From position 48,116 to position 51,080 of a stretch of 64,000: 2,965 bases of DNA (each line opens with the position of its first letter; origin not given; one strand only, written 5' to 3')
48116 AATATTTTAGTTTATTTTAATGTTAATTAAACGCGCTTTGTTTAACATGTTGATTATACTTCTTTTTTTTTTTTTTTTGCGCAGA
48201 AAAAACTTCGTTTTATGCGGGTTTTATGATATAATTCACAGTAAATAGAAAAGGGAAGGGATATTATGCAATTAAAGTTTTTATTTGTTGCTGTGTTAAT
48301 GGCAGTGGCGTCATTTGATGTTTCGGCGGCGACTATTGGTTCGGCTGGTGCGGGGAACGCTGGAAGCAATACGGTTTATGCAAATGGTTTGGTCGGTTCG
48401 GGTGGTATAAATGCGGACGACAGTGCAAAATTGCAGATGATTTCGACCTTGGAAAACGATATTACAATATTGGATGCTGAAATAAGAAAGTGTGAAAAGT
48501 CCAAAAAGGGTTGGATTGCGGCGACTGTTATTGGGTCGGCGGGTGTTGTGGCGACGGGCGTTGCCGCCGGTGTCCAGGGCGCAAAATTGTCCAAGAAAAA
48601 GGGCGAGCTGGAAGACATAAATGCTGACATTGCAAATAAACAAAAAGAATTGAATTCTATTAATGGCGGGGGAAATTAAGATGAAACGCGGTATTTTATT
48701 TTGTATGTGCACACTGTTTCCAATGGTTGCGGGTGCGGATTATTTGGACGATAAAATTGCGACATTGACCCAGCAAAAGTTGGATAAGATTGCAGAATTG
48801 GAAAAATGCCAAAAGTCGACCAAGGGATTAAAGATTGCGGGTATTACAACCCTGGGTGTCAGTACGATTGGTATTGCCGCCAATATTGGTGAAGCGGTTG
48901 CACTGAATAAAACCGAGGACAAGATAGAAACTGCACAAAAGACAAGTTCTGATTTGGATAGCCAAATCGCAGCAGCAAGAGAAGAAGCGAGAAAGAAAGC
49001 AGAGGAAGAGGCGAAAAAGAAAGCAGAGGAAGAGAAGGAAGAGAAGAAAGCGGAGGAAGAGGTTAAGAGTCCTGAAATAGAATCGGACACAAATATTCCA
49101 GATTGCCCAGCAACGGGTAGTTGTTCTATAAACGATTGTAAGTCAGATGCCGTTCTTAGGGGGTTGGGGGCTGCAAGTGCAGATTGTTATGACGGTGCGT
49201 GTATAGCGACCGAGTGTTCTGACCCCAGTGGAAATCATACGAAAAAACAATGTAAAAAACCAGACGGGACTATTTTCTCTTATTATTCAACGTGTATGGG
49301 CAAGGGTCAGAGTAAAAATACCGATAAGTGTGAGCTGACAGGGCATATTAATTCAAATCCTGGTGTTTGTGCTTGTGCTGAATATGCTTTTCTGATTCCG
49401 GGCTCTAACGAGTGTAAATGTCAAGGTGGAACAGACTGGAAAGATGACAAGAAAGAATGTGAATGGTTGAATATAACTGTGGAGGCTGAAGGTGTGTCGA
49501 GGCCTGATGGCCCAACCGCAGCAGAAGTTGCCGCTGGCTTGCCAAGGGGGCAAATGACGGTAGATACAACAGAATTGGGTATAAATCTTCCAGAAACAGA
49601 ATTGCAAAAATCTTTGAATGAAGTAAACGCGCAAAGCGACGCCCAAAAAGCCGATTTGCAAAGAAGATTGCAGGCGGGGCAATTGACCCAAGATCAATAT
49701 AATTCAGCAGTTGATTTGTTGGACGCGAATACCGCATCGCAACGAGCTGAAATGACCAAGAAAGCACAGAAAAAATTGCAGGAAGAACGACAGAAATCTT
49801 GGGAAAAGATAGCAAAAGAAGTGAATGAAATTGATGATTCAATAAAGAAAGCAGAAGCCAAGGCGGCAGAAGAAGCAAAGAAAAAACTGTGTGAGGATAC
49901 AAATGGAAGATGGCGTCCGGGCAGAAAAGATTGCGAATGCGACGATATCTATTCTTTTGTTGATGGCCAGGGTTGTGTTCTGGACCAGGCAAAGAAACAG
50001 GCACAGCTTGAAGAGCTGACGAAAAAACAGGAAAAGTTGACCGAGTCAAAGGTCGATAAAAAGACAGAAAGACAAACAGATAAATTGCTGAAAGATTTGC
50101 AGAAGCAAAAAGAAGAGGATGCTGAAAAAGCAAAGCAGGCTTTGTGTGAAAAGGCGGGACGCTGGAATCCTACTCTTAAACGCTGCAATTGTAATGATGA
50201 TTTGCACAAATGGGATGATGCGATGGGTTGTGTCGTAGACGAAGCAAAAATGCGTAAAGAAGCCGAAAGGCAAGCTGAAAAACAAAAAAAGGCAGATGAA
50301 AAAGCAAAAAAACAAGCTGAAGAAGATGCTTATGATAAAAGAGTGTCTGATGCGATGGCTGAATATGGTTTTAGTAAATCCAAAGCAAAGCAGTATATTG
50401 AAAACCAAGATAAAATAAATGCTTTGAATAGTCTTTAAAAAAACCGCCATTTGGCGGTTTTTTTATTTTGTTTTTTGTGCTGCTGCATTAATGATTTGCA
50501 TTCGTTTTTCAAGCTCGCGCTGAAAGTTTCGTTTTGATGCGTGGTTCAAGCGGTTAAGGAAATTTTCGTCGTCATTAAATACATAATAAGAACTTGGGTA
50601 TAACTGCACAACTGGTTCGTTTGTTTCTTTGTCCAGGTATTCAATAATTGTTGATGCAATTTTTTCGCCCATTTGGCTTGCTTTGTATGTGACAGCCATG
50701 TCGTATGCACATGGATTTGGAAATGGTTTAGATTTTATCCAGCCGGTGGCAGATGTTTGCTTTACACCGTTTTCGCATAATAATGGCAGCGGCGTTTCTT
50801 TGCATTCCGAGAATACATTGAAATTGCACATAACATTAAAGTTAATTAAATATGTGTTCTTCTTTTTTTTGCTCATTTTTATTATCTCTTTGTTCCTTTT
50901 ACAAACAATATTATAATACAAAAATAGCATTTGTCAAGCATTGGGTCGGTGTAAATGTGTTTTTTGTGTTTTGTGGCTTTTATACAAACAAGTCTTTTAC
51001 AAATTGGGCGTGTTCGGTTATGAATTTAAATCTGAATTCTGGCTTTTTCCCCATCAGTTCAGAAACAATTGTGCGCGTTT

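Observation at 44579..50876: An orphan TcpQ-domain protein plus a PilN-type lipoprotein secretin sit next to coiled-coil/glycine-zipper Cys proteins, forming a possible minimal outer-membrane export module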

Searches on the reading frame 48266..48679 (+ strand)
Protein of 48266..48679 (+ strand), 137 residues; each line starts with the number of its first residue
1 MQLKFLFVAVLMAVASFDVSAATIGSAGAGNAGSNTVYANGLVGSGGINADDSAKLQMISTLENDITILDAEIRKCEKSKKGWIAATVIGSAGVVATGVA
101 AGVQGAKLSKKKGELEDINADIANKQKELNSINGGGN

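Call 3: search_protein_families(library=pfam, proteins=[window:48266-48679:+], max_evalue=0.1)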
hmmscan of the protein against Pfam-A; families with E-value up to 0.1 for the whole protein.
window:48266-48679:+ (137 aa): 0 families

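Call 4: search_protein_families(library=ncbifam, proteins=[window:48266-48679:+], max_evalue=0.1)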
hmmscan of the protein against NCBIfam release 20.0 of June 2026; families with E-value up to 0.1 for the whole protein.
window:48266-48679:+ (137 aa): 2 families
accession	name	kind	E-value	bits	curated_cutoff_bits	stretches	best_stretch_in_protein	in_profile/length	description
NF033928.1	alph_xenorhab_A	subfamily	7.6e-05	22.1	125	1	57-131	181-256/339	alpha-xenorhabdolysin family binary toxin subunit A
TIGR04523.1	Mplasa_alph_rch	subfamily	0.085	10.7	270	0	107-133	268-294/745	helix-rich protein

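Call 78: search_protein_families(library=phrogs, proteins=[window:48266-48679:+], max_evalue=0.01)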
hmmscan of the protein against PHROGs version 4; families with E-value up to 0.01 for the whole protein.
window:48266-48679:+ (137 aa): 0 families

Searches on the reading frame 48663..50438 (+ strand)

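Call 3: search_protein_families(library=pfam, proteins=[window:48663-50438:+], max_evalue=0.1)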
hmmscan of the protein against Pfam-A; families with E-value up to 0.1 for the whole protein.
window:48663-50438:+ (591 aa): 0 families

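Call 4: search_protein_families(library=ncbifam, proteins=[window:48663-50438:+], max_evalue=0.1)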
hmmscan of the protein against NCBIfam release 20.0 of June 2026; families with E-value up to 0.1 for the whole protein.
window:48663-50438:+ (591 aa): 1 family
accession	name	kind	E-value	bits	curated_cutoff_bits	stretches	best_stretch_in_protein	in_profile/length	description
NF007065.0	PRK09510.1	equivalog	0.0031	16.6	213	1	90-209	179-307/387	cell envelope integrity protein TolA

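Call 78: search_protein_families(library=phrogs, proteins=[window:48663-50438:+], max_evalue=0.01)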
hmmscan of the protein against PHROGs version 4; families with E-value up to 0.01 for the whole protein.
window:48663-50438:+ (591 aa): 0 families

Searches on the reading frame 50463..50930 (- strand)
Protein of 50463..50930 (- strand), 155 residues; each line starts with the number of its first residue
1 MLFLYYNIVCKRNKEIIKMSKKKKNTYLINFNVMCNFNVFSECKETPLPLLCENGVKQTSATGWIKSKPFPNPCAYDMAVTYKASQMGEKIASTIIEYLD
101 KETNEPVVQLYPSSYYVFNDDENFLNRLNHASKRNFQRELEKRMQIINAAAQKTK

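Call 3: search_protein_families(library=pfam, proteins=[window:50463-50930:-], max_evalue=0.1)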
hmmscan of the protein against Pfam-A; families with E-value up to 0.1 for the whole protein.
window:50463-50930:- (155 aa): 2 families
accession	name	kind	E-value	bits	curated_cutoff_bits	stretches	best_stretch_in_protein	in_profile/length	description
PF13869.12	NUDIX_2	-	0.0068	16.3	27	0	17-51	131-165/188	Nucleotide hydrolase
PF10537.14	WAC_Acf1_DNA_bd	-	0.069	14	25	0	117-146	11-40/101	ATP-utilising chromatin assembly and remodelling N-terminal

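Call 4: search_protein_families(library=ncbifam, proteins=[window:50463-50930:-], max_evalue=0.1)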
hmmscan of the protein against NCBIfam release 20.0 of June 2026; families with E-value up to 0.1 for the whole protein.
window:50463-50930:- (155 aa): 0 families

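Call 78: search_protein_families(library=phrogs, proteins=[window:50463-50930:-], max_evalue=0.01)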
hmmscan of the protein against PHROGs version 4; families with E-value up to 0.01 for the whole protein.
window:50463-50930:- (155 aa): 0 families
